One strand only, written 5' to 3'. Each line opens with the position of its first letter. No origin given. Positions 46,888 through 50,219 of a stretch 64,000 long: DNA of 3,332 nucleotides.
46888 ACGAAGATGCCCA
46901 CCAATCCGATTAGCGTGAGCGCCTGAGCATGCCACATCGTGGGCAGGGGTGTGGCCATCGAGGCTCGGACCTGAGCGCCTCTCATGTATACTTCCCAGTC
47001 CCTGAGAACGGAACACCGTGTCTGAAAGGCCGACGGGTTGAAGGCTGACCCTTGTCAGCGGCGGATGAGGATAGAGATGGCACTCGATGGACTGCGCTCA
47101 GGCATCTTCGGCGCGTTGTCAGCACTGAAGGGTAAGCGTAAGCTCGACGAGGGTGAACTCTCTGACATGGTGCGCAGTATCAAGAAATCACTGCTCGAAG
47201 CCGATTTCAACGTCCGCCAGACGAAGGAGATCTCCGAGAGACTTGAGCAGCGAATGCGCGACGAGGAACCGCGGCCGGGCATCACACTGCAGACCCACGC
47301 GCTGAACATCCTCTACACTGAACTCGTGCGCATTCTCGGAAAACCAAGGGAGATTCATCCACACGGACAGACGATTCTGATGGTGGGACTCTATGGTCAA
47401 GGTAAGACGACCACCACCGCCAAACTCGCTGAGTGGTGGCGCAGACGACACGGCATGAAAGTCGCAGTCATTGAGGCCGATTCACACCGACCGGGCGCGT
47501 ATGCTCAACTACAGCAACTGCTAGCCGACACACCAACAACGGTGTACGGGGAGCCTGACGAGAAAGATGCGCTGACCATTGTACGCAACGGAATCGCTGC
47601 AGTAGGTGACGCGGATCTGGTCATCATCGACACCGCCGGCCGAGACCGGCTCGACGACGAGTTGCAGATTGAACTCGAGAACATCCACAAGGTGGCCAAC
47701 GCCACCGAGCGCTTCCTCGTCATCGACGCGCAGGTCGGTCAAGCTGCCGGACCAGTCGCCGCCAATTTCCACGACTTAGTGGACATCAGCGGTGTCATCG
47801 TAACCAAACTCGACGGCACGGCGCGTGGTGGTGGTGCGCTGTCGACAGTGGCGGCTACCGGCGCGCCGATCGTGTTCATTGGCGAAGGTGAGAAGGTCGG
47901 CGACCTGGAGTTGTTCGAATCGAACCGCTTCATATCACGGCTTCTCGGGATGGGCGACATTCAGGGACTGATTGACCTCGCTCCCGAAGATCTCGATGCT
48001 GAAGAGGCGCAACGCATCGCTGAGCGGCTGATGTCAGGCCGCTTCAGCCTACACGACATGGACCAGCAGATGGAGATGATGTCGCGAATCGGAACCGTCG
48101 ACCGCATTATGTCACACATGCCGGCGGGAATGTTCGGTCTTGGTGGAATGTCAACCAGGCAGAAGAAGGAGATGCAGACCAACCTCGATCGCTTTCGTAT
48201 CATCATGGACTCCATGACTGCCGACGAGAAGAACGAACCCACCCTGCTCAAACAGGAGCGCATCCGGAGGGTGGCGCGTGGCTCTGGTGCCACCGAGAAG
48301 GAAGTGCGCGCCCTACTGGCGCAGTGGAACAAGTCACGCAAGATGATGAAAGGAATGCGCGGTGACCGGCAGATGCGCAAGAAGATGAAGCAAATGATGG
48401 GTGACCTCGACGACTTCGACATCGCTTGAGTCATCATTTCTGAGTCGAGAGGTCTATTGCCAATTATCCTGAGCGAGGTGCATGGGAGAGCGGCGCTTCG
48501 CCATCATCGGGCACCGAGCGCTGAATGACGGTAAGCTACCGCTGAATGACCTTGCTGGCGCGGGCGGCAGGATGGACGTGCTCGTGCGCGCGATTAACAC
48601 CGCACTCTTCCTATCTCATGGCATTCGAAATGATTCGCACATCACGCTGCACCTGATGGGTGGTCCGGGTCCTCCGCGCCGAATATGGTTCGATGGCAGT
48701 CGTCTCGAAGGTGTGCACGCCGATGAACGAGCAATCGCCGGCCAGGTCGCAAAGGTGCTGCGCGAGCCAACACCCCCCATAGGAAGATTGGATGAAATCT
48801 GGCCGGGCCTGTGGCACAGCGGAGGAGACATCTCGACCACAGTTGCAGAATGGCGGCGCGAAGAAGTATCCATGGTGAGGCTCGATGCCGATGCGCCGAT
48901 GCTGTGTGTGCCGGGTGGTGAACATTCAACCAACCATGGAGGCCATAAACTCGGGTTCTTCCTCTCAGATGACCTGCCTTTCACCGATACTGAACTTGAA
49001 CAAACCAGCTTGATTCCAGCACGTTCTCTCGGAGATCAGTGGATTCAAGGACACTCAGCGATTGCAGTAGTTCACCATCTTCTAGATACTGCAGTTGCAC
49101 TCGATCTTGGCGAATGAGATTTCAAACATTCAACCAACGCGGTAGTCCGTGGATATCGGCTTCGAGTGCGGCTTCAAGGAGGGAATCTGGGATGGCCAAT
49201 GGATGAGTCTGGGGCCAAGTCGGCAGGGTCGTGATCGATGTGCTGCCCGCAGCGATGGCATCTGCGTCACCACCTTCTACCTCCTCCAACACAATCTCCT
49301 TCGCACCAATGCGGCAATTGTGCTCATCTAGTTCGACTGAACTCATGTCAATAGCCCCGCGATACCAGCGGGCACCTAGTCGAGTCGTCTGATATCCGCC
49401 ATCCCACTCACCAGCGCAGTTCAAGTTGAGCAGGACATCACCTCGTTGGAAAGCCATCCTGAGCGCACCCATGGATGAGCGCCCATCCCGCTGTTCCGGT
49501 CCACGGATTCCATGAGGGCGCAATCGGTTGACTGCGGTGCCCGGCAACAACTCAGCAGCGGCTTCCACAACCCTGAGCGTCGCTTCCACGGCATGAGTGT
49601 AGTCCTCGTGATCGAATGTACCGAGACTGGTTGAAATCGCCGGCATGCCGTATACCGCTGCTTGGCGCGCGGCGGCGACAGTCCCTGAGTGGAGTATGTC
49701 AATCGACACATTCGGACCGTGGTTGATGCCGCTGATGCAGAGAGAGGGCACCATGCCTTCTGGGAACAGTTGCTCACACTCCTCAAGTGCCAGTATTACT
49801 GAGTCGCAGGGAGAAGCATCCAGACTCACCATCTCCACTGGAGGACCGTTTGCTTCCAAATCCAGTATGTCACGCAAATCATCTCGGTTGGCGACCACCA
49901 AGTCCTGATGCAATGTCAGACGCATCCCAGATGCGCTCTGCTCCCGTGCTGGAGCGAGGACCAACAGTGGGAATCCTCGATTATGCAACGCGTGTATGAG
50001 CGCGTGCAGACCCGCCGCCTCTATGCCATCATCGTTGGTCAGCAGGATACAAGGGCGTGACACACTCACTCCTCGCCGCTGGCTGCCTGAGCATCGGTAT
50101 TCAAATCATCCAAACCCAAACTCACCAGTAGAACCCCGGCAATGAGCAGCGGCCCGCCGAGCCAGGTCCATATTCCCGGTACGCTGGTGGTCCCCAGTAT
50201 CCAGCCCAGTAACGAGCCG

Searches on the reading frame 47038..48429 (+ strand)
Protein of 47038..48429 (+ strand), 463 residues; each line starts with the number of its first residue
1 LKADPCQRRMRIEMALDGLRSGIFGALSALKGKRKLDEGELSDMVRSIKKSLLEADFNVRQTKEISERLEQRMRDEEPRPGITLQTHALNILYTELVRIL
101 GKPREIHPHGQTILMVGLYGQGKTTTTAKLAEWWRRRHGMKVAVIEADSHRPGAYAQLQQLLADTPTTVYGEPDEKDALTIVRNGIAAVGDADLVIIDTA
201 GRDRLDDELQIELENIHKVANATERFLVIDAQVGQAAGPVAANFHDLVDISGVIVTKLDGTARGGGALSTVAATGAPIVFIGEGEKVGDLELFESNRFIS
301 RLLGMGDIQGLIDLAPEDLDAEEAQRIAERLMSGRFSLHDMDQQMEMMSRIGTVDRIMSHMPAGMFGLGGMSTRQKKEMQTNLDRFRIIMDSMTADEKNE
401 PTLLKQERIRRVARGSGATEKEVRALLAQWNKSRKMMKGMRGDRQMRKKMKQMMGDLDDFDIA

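Call 45: search_protein_families(library=ncbifam, proteins=[window:47038-48429:+], max_evalue=0.00001)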
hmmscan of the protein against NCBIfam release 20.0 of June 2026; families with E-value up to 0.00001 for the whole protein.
window:47038-48429:+ (463 aa): 11 families
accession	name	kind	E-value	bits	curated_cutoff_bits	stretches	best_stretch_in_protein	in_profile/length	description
TIGR00959.1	ffh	equivalog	5.5e-111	371.4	473.2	1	19-438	4-427/428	signal recognition particle protein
TIGR01425.1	SRP54_euk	equivalog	5.7e-96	322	576.25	1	18-436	4-428/428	signal recognition particle protein SRP54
TIGR00064.1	ftsY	equivalog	1.7e-50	171.8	260.7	1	43-303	5-279/279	signal recognition particle-docking protein FtsY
NF011312.0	PRK14723.1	equivalog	1.5e-21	76.7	951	1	12-307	106-383/768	flagellar biosynthesis regulator FlhF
TIGR03499.1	FlhF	equivalog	2.7e-17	63.7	174.15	1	39-201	134-286/286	flagellar biosynthesis GTPase FlhF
NF011310.0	PRK14721.1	equivalog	3.2e-16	59.6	725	1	50-298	139-377/423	flagellar biosynthesis regulator FlhF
NF005230.0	PRK06731.1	equivalog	3e-14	52.9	553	1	110-287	86-261/281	flagellar biosynthesis regulator FlhF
NF011311.0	PRK14722.1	equivalog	3.5e-13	49.3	777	1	109-290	136-323/374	flagellar biosynthesis regulator FlhF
NF009368.0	PRK12726.1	equivalog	1.9e-10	40.4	832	1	112-293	208-387/407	flagellar biosynthesis regulator FlhF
NF009367.0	PRK12724.1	equivalog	4e-10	39.1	718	1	52-269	164-380/433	flagellar biosynthesis regulator FlhF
NF009366.0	PRK12723.1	equivalog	5.7e-10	38.9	585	1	45-303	111-368/388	flagellar biosynthesis regulator FlhF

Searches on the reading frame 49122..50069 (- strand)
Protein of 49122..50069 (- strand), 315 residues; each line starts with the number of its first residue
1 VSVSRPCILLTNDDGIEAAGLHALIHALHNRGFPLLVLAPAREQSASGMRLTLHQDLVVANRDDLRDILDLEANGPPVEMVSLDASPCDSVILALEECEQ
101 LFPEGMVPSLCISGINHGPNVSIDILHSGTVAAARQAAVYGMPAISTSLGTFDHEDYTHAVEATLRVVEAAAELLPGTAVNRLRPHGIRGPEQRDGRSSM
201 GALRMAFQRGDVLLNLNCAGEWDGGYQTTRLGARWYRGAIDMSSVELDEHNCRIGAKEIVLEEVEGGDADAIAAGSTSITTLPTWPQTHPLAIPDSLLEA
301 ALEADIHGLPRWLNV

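Call 45: search_protein_families(library=ncbifam, proteins=[window:49122-50069:-], max_evalue=0.00001)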
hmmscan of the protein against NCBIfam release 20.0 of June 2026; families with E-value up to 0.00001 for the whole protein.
window:49122-50069:- (315 aa): 13 families
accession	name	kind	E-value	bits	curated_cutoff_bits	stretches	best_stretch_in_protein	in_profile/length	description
NF001492.0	PRK00346.2-2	equivalog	5.2e-37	127.4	271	1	5-172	3-157/261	5'/3'-nucleotidase SurE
NF001490.0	PRK00346.1-4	equivalog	3e-34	118.3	233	1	8-171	3-152/254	5'/3'-nucleotidase SurE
NF001493.0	PRK00346.2-3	equivalog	4.5e-34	118.3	230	1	7-151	6-133/269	5'/3'-nucleotidase SurE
TIGR00087.1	surE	equivalog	4e-32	111.6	135.1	1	8-165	3-152/252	5'/3'-nucleotidase SurE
NF001489.0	PRK00346.1-3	equivalog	8.9e-30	103.9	295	1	8-172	3-147/250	5'/3'-nucleotidase SurE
NF001491.0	PRK00346.2-1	equivalog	2.8e-28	98.9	290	1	6-171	3-152/266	5'/3'-nucleotidase SurE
NF001494.0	PRK00346.2-4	equivalog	3.1e-27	95.7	313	1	8-151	4-129/259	5'/3'-nucleotidase SurE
NF010543.0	PRK13933.1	equivalog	2.2e-25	89.7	280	1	8-171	3-153/253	stationary phase survival protein SurE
NF010545.0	PRK13935.1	equivalog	3.4e-23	82.2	365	1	8-169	3-148/254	stationary phase survival protein SurE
NF010542.0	PRK13932.1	equivalog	7.7e-23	81.1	436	1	4-167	8-155/261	stationary phase survival protein SurE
NF010544.0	PRK13934.1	equivalog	1.3e-20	73.7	325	1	8-174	3-155/266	stationary phase survival protein SurE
NF001488.0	PRK00346.1-1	equivalog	5.2e-20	71.8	396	1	8-170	3-144/253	5'/3'-nucleotidase SurE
NF010541.0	PRK13931.1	equivalog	7.9e-14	51.7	422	1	8-148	3-128/261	5'/3'-nucleotidase SurE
